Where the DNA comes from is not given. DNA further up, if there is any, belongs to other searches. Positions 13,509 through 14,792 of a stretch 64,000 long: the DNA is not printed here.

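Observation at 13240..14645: A roughly 1.5-kb three-part module (degenerate repeat array, conserved 245-nt leader, HNH endonuclease) is present twice in the window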

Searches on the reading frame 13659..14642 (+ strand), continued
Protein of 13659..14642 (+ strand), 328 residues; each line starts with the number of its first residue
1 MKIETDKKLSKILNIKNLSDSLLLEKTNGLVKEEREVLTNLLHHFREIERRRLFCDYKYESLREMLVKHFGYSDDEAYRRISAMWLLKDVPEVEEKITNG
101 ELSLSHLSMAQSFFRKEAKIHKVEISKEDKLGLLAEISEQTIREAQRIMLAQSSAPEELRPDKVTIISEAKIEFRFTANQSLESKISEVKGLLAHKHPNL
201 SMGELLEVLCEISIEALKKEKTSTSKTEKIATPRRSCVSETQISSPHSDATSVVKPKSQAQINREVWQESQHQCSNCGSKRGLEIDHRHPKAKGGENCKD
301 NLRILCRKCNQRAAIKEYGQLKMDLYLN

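Call 27: find_encoding_contigs(protein=P0007, flank=3000, max_places=3)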
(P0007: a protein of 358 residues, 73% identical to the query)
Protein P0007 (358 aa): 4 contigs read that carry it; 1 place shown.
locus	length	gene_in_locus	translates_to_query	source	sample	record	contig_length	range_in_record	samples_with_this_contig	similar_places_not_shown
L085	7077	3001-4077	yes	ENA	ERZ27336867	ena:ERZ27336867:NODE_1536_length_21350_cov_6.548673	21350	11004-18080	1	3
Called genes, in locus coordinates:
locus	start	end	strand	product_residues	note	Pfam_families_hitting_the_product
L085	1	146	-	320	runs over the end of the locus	PF00248:Aldo_ket_red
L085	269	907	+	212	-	-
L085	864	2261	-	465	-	PF00171:Aldedh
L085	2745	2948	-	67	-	-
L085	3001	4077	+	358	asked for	PF14279:HNH_5 (faint), PF01844:HNH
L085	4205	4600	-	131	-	-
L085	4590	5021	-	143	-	PF10604:Polyketide_cyc2, PF03364:Polyketide_cyc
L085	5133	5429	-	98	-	-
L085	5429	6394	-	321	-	PF03320:FBPase_glpX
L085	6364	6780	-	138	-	PF13279:4HBT_2, PF03061:4HBT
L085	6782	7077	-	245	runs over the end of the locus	-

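Call 28: find_encoding_contigs(protein=P0010, flank=3000, max_places=3)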
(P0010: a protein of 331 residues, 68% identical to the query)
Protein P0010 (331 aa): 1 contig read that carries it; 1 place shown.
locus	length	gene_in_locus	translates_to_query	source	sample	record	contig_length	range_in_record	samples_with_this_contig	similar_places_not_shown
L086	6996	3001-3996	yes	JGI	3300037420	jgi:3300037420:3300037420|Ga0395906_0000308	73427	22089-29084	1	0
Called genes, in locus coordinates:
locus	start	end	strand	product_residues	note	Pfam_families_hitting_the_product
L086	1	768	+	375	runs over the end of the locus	PF06181:Urate_ox_N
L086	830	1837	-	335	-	-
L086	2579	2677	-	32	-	-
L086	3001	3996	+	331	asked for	PF01844:HNH, PF14279:HNH_5 (weak)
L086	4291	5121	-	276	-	PF27186:PM0630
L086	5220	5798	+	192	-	PF00578:AhpC-TSA (weak), PF13911:AhpC-TSA_2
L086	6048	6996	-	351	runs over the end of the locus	-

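Call 29: find_encoding_contigs(protein=P0011, flank=3000, max_places=3)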
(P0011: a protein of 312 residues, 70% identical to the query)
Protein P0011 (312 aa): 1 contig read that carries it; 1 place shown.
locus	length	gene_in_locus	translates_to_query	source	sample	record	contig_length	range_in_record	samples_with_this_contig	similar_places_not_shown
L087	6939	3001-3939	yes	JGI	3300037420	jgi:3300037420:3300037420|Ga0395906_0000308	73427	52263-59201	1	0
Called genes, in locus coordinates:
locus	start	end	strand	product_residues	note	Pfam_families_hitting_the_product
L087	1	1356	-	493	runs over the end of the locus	-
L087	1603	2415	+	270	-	PF14394:DUF4423, PF01978:TrmB (weak)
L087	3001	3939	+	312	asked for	PF01844:HNH, PF14279:HNH_5 (weak)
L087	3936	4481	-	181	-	-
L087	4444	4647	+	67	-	-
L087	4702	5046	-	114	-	PF00085:Thioredoxin, PF14595:Thioredoxin_9 (weak), PF13098:Thioredoxin_2, PF13905:Thioredoxin_8 (weak)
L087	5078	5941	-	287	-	PF00126:HTH_1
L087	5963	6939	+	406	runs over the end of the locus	PF05977:MFS_3 (weak), PF07690:MFS_1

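Call 34: search_protein_families(library=padloc, proteins=[window:13659-14642:+], max_evalue=0.1)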
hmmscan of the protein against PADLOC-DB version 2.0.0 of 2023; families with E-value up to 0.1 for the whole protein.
window:13659-14642:+ (328 aa): 6 families
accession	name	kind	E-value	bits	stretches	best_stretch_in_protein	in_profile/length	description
PDLC00315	PtuB1|PtuB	-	0.0041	14.9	1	267-317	26-80/227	Unknown function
PDLC00337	PtuB1|PtuB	-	0.0055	14.6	1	251-312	36-103/216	Unknown function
PDLC03431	REase_II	-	0.0081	13.7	1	281-311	175-204/246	Type II restriction enzyme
PDLC03478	REase_II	-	0.013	13.2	1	284-312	129-157/219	Type II restriction enzyme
PDLC04257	PDC-M01B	-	0.017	12.4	1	271-313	94-138/287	-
PDLC04248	PDC-M01B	-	0.066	11.1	1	265-313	27-78/216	-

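Call 35: search_protein_families(library=ncbifam, proteins=[window:13659-14642:+], max_evalue=0.1)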
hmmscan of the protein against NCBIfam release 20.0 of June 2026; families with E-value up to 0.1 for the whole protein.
window:13659-14642:+ (328 aa): 3 families
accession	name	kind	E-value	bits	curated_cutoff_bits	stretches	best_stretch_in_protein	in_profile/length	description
NF040563.1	guided_IscB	equivalog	2.5e-09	36.7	175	1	262-318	183-240/314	RNA-guided endonuclease IscB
TIGR01767.2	MTRK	equivalog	0.024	13.7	275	1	53-124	323-394/401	S-methyl-5-thioribose kinase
NF041791.1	anti-phage_ZorE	equivalog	0.036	12.9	600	1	254-314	188-251/358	type II Zorya anti-phage system protein ZorE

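Call 38: search_solved_structures(query=A2, max_evalue=1)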
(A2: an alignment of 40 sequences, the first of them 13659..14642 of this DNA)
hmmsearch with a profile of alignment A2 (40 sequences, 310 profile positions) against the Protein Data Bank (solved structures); distinct sequences matched with E-value up to 1: 21.
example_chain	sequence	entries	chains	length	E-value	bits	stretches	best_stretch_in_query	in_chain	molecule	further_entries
8d2k_A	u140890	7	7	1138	1.4e-05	27.9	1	212-293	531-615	CRISPR-associated endonuclease, Csn1 family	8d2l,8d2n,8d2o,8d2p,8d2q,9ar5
9k2z_A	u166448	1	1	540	1.6e-05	27.6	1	233-295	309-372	HfmIscB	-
6me0_C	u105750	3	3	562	1.7e-05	27.6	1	231-292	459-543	Maturase reverse transcriptase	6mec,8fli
4h9d_A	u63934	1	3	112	1.8e-05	27.5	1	232-294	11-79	HNH endonuclease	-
9k32_A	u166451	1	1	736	0.0006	22.5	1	220-293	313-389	HNH nuclease domain-containing protein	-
9k30_A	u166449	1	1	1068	0.00085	22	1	254-293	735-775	TbaIscB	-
8yb6_A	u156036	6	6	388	0.00087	22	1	235-302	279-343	CRISPR system Cascade subunit CasD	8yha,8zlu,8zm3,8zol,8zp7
9jxs_B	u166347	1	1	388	0.00089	21.9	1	235-302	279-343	CRISPR system Cascade subunit CasD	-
8zp9_B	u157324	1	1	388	0.0012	21.5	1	235-302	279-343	CRISPR system Cascade subunit CasD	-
6ghc_A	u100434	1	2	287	0.0032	20.1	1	239-292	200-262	5-methylcytosine-specific restriction enzyme A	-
5h0m_A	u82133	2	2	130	0.0066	19.1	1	210-295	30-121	HNH endonuclease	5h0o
9lgi_A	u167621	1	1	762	0.0086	18.7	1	220-293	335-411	HNH nuclease domain-containing protein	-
5x42_A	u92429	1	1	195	0.027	17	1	242-301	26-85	DotN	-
5zmm_A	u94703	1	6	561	0.034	16.8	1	217-305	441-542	Uncharacterized protein McrA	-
5mkw_A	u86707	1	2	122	0.066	15.8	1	261-296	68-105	DNA annealing helicase and endonuclease ZRANB3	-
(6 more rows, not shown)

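Call 44: predict_structure(alignment_id=A2)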
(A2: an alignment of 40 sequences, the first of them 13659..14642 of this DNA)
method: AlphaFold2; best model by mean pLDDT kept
length: 328 residues; sequences in the alignment: 40
mean_pLDDT: 84.7   pTM: 0.50
mean pLDDT of the five models: 84.7, 84.6, 84.0, 83.4, 81.5
residues with pLDDT >= 90: 195; 70-90: 79; 50-70: 29; < 50: 25
segments of 3 or more residues with pLDDT < 50: 227-245, 247-251
pLDDT, mean of each block of 10 residues (from residue 1): 53 75 90 93 97 96 97 96 94 91 93 91 91 93 90 73 86 85 92 90 90 87 52 44 44 73 94 95 93 92 95 90 79
secondary structure, 60 per line:
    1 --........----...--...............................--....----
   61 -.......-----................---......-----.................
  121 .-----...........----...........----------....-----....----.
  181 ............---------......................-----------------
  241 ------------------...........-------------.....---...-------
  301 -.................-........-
elements in order: H3-10 H20-50 H53-56 H62-68 H74-89 H93-98 H104-121 H127-137 H142-152 E163-166 E172-175 H180-192 H202-223 H259-269 E283-287 E302-306 H307-318 H320-327

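Call 48: fold_search(model_id=the predicted structure, library=pdb)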
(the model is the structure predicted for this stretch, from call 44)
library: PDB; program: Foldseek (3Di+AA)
matches with E <= 10: 184; with E <= 0.001: 0
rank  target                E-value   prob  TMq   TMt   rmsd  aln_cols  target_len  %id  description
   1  6ghc_A                1.3e-02  0.99  0.17  0.19  19.4       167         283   19  Modification dependent EcoKMcrA restriction endonuclease (released 2018-08-08)
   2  6ghc_B                1.9e-02  1.00  0.16  0.18  14.9       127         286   23  Modification dependent EcoKMcrA restriction endonuclease (released 2018-08-08)
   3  4h9d_C                1.0e-01  0.99  0.15  0.50   5.0        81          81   26  Crystal Structure of Mn-dependent Gme HNH nicking endonuclease from Geobacter metallireducens GS-15, Northeast Structu (released 2012-10-10)
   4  4h9d_A                2.0e-01  0.95  0.13  0.40  10.3        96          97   21  Crystal Structure of Mn-dependent Gme HNH nicking endonuclease from Geobacter metallireducens GS-15, Northeast Structu (released 2012-10-10)
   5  5zmm_F                2.1e-01  0.98  0.14  0.10   5.1        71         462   30  Structure of the Type IV phosphorothioation-dependent restriction endonuclease ScoMcrA (released 2018-09-26)
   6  5zmm_E                2.1e-01  0.98  0.14  0.09   5.8        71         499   30  Structure of the Type IV phosphorothioation-dependent restriction endonuclease ScoMcrA (released 2018-09-26)
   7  8yb6_A                2.2e-01  0.99  0.17  0.16  13.3        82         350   24  Type I-EHNH Cascade complex (released 2024-07-31)
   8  4h9d_B                2.3e-01  0.98  0.14  0.46   6.3        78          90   24  Crystal Structure of Mn-dependent Gme HNH nicking endonuclease from Geobacter metallireducens GS-15, Northeast Structu (released 2012-10-10)
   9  9k32_A                2.3e-01  0.16  0.16  0.08  27.9       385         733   14  Cryo-EM structure of the NbaCas9-guide RNA-target DNA complex (released 2026-02-04)
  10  5zmm_B                2.6e-01  0.89  0.11  0.07   6.9        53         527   34  Structure of the Type IV phosphorothioation-dependent restriction endonuclease ScoMcrA (released 2018-09-26)
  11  5zmm_C                2.7e-01  0.98  0.14  0.09   5.1        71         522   30  Structure of the Type IV phosphorothioation-dependent restriction endonuclease ScoMcrA (released 2018-09-26)
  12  8zp7_B                3.0e-01  0.95  0.15  0.15  13.8        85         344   22  Cryo-EM structure of Cas5-HNH Cascade bound with sDNA, Conf1 (released 2024-12-04)
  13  5zmm_A                3.8e-01  0.96  0.14  0.09   5.1        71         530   30  Structure of the Type IV phosphorothioation-dependent restriction endonuclease ScoMcrA (released 2018-09-26)
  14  8d2k_A                4.0e-01  0.18  0.15  0.05  24.4       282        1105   12  Structure of Acidothermus cellulolyticus Cas9 ternary complex (Cleavage Intermediate 2) (released 2023-12-20)
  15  9siu_A                4.2e-01  0.98  0.15  0.15   8.1        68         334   15  Type I-F_HNH variant Cascade bound to dsDNA, HNH domain in outwards position (released 2026-02-18)
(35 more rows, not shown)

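Call 54: find_related_loci(query=window:13659-14642:+, collection=metagenome_contigs, flank=1500)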
Query window:13659-14642:+ (328 aa) in metagenome_contigs; peptide patterns used: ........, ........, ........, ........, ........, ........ (x = any residue, [..] = any of these).
122 stretches matched a pattern, but none encodes a relative of the query by tblastn (E <= 1e-3).

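Call 56: find_related_loci(query=A5, collection=metagenome_contigs, flank=1500)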
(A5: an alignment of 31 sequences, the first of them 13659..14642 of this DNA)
Query A5 (328 aa) in metagenome_contigs; peptide patterns used: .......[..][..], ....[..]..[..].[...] (x = any residue, [..] = any of these).
153 stretches matched a pattern; 72 encode a relative of the query (tblastn E <= 1e-3); 72 distinct loci.
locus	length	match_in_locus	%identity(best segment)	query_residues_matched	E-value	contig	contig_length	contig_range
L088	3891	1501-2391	48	8-327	1e-97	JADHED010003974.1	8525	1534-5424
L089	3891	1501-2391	47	8-327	2e-96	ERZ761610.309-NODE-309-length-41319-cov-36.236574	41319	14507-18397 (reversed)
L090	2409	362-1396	45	7-328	2e-96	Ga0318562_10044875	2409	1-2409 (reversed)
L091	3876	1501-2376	48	13-328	4e-92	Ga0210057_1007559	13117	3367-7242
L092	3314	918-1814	47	12-328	3e-88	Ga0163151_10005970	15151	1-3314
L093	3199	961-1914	46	12-323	6e-85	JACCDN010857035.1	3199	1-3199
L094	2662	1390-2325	46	13-327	4e-85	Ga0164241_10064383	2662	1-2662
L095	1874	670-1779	38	15-327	2e-85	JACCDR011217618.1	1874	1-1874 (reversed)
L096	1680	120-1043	44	15-327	3e-83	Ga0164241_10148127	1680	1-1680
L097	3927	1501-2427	43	12-327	3e-77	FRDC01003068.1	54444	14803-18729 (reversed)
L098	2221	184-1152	43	13-327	5e-79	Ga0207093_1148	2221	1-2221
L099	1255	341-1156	43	13-328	2e-81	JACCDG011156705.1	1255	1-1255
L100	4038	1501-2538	41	3-327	1e-75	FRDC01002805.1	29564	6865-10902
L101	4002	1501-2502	43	7-327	1e-75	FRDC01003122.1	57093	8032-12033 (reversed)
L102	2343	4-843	43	18-327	7e-76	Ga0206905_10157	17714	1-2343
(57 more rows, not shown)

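Call 57: find_encoding_contigs(protein=P0018, flank=2000, max_places=2)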
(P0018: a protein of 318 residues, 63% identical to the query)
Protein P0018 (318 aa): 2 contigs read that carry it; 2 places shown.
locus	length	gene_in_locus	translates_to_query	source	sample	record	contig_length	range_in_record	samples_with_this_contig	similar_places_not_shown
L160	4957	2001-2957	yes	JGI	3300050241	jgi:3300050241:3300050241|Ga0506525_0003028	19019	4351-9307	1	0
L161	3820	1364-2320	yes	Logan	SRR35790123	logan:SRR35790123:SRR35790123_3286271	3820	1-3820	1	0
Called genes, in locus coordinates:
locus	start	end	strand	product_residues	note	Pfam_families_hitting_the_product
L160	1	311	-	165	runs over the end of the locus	PF00156:Pribosyltran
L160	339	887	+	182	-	PF18306:LDcluster4, PF03641:Lysine_decarbox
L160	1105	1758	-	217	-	PF13238:AAA_18 (faint)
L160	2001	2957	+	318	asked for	PF01844:HNH, PF14279:HNH_5 (weak)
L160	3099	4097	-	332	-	-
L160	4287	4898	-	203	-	PF00300:His_Phos_1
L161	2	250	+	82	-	?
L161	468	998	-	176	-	PF13238:AAA_18 (weak)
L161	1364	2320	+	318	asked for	PF01844:HNH, PF14279:HNH_5 (weak)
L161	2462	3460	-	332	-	-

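Call 58: find_encoding_contigs(protein=P0017, flank=2000, max_places=2)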
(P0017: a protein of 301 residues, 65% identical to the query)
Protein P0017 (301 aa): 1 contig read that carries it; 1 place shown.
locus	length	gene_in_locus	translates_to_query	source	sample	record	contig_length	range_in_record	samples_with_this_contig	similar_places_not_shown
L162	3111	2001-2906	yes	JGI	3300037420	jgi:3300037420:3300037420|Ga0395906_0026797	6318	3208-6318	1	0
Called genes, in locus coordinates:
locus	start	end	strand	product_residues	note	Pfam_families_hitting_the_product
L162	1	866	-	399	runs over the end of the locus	-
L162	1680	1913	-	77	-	-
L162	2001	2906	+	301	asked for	PF01844:HNH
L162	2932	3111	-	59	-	PF22217:ACDH-11_C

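Call 59: find_encoding_contigs(protein=P0027, flank=2000, max_places=2)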
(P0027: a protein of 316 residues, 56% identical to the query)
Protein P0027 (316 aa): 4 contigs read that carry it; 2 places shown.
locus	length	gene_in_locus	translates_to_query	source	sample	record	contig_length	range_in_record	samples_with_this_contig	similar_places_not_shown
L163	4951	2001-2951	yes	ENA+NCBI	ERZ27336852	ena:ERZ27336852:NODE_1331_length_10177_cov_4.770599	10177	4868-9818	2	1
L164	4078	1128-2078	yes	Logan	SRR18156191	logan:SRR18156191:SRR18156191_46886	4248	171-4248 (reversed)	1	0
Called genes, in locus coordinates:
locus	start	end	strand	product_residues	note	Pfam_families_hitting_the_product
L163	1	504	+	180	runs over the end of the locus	PF05736:OprF, PF13505:OMP_b-brl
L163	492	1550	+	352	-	PF10023:Aminopep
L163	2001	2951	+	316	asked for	PF01844:HNH, PF14279:HNH_5 (weak)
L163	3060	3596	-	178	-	-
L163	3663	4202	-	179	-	-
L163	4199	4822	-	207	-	PF04542:Sigma70_r2, PF08281:Sigma70_r4_2, PF04545:Sigma70_r4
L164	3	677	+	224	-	?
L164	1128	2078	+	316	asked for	PF01844:HNH, PF14279:HNH_5 (weak)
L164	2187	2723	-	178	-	-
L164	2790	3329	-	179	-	-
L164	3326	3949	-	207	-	PF04542:Sigma70_r2, PF08281:Sigma70_r4_2, PF04545:Sigma70_r4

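Call 72: search_protein_families(library=pfam, alignment_id=A2, max_evalue=1)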
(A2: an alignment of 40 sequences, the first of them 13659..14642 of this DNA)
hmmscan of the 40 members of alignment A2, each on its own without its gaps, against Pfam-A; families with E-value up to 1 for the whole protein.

A. member 1, window:13659-14642:+ (328 aa): 4 families
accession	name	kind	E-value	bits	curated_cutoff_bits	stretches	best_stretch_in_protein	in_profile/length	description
PF01844.29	HNH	-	1.3e-09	38.5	21.4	1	274-312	1-43/47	HNH endonuclease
PF14279.12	HNH_5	-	4.2e-06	27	27.5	1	274-312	1-42/56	HNH endonuclease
PF02945.21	Endonuclease_7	-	0.00067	19.9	23.6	1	263-312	15-62/82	Recombination endonuclease VII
PF11692.13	DUF3289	-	0.21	11.5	25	1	38-142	79-176/272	Protein of unknown function (DUF3289)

B. families by the number of members that match (of 40 scanned): 54 families (the first 25 are shown)
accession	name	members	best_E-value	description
PF01844.29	HNH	40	1.8e-14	HNH endonuclease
PF14279.12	HNH_5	40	4.7e-11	HNH endonuclease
PF02945.21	Endonuclease_7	30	8.6e-05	Recombination endonuclease VII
PF13395.12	HNH_4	26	1.3e-06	HNH endonuclease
PF24042.1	DUF7351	6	0.036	Domain of unknown function (DUF7351)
PF13717.11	Zn_ribbon_4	6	0.071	zinc-ribbon domain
PF22440.1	SirC_C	5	0.024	SirC C-terminal domain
PF11692.13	DUF3289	4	0.069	Protein of unknown function (DUF3289)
PF17910.6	FeoB_Cyto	3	0.0087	FeoB cytosolic helical domain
PF05129.18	Zn_ribbon_Elf1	3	0.022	Transcription elongation factor Elf1 like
PF02720.22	DUF222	2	0.018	Domain of unknown function (DUF222)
PF02192.22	PI3K_p85B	2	0.048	PI3-kinase family, p85-binding domain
PF12760.12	Zn_ribbon_IS1595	2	0.2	Transposase zinc-ribbon domain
PF10058.14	Zn_ribbon_10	2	0.21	ER junction formation factor lunapark, zinc ribbon finger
PF23550.1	zf_Tbcl_Rhp7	2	0.32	DNA repair protein rhp7 treble clef domain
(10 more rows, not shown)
